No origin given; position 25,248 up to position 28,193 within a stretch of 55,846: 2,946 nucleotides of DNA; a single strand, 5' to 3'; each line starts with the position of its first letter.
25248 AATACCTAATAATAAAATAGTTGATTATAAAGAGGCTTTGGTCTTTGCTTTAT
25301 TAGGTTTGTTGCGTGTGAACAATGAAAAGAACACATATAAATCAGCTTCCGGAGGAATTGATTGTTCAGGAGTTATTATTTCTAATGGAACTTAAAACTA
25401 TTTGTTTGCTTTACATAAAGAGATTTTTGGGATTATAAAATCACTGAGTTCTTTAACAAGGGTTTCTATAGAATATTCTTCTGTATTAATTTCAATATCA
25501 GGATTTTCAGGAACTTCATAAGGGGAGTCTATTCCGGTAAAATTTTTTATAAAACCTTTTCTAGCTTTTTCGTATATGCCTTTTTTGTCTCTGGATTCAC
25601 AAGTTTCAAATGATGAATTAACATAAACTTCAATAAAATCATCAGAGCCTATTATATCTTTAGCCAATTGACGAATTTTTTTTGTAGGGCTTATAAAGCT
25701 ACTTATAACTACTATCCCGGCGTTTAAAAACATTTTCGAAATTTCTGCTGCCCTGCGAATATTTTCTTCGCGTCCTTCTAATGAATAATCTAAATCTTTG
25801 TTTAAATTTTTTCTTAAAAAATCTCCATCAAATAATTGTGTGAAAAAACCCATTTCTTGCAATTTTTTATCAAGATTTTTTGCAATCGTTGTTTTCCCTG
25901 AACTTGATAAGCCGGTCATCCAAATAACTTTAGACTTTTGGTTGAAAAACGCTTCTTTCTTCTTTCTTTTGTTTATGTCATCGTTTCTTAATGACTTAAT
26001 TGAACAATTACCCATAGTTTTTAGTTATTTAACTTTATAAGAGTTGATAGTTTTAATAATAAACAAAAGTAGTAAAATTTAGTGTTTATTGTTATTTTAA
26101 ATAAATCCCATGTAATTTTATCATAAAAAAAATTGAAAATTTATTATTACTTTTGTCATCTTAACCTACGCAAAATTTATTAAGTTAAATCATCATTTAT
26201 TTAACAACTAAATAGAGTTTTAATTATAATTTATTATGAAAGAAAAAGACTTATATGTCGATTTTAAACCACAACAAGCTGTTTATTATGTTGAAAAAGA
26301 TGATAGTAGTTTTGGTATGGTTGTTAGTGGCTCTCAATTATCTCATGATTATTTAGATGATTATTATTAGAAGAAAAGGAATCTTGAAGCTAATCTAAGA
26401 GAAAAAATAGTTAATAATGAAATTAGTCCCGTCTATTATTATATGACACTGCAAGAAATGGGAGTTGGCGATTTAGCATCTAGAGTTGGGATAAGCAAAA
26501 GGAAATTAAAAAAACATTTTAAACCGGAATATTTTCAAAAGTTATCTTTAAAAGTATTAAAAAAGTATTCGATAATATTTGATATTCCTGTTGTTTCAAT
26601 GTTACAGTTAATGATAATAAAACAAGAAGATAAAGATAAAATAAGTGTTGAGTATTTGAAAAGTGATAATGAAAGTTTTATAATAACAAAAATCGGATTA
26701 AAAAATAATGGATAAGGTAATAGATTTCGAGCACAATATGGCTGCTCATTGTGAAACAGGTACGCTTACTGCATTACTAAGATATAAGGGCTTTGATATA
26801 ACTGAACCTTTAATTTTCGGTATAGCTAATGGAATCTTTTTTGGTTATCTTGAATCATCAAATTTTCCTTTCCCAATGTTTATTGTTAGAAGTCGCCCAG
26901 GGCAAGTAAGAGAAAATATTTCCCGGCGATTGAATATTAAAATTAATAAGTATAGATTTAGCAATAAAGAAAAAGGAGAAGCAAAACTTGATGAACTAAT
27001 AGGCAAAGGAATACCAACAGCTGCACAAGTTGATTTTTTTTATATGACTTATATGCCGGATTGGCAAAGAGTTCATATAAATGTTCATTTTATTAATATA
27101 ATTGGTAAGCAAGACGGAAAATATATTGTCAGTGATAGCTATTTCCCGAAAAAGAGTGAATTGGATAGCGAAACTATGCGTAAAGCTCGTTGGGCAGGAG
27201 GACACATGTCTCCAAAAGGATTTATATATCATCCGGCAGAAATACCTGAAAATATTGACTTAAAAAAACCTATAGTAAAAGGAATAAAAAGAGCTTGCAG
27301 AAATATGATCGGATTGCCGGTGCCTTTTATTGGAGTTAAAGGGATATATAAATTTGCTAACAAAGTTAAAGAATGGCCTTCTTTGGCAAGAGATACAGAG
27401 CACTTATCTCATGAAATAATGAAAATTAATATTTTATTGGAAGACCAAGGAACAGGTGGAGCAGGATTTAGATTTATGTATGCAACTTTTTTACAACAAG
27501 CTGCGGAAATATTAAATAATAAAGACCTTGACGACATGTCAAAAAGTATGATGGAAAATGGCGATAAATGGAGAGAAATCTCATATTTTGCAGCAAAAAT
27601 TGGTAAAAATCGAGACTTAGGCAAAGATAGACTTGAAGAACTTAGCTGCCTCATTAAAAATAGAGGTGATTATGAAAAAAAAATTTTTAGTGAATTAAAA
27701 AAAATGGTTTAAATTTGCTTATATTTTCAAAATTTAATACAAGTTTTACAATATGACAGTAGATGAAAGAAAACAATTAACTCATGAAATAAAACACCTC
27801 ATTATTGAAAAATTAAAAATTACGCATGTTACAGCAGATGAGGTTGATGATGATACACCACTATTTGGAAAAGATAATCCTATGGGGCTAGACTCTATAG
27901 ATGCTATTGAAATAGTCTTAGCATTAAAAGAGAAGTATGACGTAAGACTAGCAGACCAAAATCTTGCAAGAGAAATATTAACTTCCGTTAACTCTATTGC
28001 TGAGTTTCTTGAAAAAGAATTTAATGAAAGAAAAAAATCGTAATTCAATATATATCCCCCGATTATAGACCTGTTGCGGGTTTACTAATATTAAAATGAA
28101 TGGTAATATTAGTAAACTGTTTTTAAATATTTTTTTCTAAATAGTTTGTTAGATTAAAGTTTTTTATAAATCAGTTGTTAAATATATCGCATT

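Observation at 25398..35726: Orphan one-strand cluster: BtrH-like enzyme, carrier protein, sulfotransferase and two B12-radical-SAM enzymes, next to an APS kinase and the lpxA/lpxC-fabZ/lpxD block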

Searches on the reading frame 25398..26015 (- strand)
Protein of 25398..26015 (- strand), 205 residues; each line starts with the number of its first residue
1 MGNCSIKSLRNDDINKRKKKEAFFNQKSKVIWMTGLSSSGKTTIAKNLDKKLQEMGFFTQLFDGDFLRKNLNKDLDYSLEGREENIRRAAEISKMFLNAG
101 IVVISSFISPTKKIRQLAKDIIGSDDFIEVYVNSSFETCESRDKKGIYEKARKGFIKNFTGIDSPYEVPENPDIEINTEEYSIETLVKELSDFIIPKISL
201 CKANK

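Call 7: search_protein_families(library=ncbifam, proteins=[window:25398-26015:-], max_evalue=0.00001)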
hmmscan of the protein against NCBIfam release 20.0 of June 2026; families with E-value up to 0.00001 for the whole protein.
window:25398-26015:- (205 aa): 7 families
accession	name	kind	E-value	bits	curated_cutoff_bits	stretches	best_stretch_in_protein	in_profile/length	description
NF003013.0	PRK03846.1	subfamily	1.2e-65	221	163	1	16-193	16-193/202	adenylyl-sulfate kinase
NF004035.0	PRK05506.1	subfamily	1.7e-64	218.2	715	1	13-194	446-626/632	bifunctional sulfate adenylyltransferase subunit 1/adenylylsulfate kinase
TIGR00455.1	apsK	equivalog_domain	2.6e-63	213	138.7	1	18-193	8-183/184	adenylyl-sulfate kinase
NF002059.0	PRK00889.1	subfamily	3.9e-53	179.7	244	1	26-191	3-166/177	adenylyl-sulfate kinase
NF004040.0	PRK05537.1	equivalog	3.6e-51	174.3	669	1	25-189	393-559/572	bifunctional sulfate adenylyltransferase/adenylylsulfate kinase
NF004041.0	PRK05541.1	subfamily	5.2e-33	114.5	127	1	25-190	4-166/176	adenylyl-sulfate kinase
TIGR03574.1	selen_PSTK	equivalog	1e-06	28.4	290.5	1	31-190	2-163/249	L-seryl-tRNA(Sec) kinase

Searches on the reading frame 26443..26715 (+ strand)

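Call 4: search_protein_families(library=pfam, proteins=[window:26443-26715:+], max_evalue=0.1)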
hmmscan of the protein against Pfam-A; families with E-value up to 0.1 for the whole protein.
window:26443-26715:+ (90 aa): 1 family
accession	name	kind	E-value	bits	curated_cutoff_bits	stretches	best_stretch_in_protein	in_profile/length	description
PF22583.2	UPF0425_C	-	0.098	12.9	27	0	20-53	17-50/70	UPF0425 C-terminal domain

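Call 5: search_protein_families(library=ncbifam, proteins=[window:26443-26715:+], max_evalue=0.1)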
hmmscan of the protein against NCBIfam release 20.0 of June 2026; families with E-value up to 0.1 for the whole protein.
window:26443-26715:+ (90 aa): 3 families
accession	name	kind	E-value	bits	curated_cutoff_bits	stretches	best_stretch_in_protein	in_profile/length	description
NF053545.1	flexirubin_DarG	equivalog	2.8e-10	40.4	170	1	1-51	76-126/129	flexirubin biosynthesis protein DarG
NF053536.1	DarG_fam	subfamily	6.7e-10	39.2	70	1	1-53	75-127/131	DarG family dialkylresorcinol biosynthesis protein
NF003162.0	PRK04140.1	equivalog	0.00088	18.4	263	1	4-86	138-219/317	transcriptional regulator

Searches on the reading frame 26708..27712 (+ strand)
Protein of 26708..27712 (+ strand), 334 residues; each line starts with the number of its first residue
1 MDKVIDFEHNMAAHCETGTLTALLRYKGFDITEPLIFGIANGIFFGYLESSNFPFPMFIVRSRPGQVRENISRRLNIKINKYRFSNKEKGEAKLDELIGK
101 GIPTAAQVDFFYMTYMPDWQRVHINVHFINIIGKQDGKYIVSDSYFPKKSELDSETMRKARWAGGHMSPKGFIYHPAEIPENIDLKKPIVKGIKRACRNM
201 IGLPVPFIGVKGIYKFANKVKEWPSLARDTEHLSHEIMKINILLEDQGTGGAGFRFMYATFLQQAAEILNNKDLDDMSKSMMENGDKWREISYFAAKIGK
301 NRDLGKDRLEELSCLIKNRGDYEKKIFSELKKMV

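Call 4: search_protein_families(library=pfam, proteins=[window:26708-27712:+], max_evalue=0.1)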
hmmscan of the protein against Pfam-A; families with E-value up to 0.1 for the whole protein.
window:26708-27712:+ (334 aa): 2 families
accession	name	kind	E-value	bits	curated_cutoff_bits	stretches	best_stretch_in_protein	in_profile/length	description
PF16169.10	DUF4872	-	8.6e-44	149.8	28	1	156-330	2-173/173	Domain of unknown function (DUF4872)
PF14399.12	BtrH_N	-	6.6e-36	123.9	29.7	1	14-143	1-133/134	Butirosin biosynthesis protein H, N-terminal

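Call 5: search_protein_families(library=ncbifam, proteins=[window:26708-27712:+], max_evalue=0.1)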
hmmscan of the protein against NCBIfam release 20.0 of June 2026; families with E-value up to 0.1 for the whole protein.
window:26708-27712:+ (334 aa): 1 family
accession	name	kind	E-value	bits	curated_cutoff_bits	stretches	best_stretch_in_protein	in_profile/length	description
NF053550.1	DarH_acyl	equivalog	3.3e-93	312.4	300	1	6-331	1-325/325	BtrH-related acyltransferase DarH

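Call 32: search_solved_structures(query=window:26708-27709:+, max_evalue=1)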
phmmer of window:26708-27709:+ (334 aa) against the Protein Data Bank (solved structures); distinct sequences matched with E-value up to 1: 0.

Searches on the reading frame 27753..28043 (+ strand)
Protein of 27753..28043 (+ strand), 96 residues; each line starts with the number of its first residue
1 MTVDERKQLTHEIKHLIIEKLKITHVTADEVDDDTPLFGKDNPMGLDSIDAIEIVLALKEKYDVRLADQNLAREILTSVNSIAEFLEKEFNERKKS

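Call 4: search_protein_families(library=pfam, proteins=[window:27753-28043:+], max_evalue=0.1)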
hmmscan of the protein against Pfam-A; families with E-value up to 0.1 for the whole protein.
window:27753-28043:+ (96 aa): 1 family
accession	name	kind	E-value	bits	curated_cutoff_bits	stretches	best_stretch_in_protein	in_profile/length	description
PF00550.31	PP-binding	-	1.4e-08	35.3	20.8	1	16-86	6-67/67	Phosphopantetheine attachment site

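Call 5: search_protein_families(library=ncbifam, proteins=[window:27753-28043:+], max_evalue=0.1)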
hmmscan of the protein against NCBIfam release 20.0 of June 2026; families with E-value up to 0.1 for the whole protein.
window:27753-28043:+ (96 aa): 19 families
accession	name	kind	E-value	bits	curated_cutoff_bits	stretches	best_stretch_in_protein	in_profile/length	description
NF006617.0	PRK09184.1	subfamily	4.3e-16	58.7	70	1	4-88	9-92/96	phosphopantetheine-binding protein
NF005480.0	PRK07081.1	equivalog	7.3e-10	38.7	72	1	12-88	4-75/83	acyl carrier protein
TIGR00517.1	acyl_carrier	equivalog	2.9e-09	36.7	70.45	1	8-88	3-75/77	acyl carrier protein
NF002148.0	PRK00982.1-2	subfamily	2.8e-08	33.5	71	1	7-88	3-76/79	acyl carrier protein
NF002149.0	PRK00982.1-3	equivalog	4.2e-08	33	106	1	9-88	4-75/78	acyl carrier protein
NF002151.0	PRK00982.1-5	equivalog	5.5e-08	32.8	92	1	10-89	5-76/78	acyl carrier protein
NF058660.1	cispen_ACP_AmcB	equivalog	3.3e-07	30.4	80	1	10-88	3-77/80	cispentacin biosynthesis acyl carrier protein AmcB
NF002147.0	PRK00982.1-1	equivalog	1.4e-05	24.9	84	1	22-89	18-80/83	acyl carrier protein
NF052616.1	ACP_for_OlsHI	equivalog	2.1e-05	24.8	130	1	11-88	6-79/83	ornithine lipid biosynthesis acyl carrier protein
NF005798.0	PRK07639.1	equivalog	3e-05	24.4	100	1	6-89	3-81/91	petrobactin biosynthesis protein AsbD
NF002150.0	PRK00982.1-4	subfamily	4.2e-05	23.7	66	1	7-88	4-77/80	acyl carrier protein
NF040636.1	AcpM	exception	0.00018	21.4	146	1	11-88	8-77/93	meromycolate extension acyl carrier protein AcpM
NF003757.0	PRK05350.1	equivalog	0.0002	21.4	65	1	5-71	3-63/83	acyl carrier protein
NF003464.0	PRK05087.1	equivalog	0.0012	18.8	68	1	34-87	25-75/78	D-alanine--poly(phosphoribitol) ligase subunit DltC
NF006031.0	PRK08172.1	equivalog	0.0015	19.1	76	1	44-89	34-77/82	acyl carrier protein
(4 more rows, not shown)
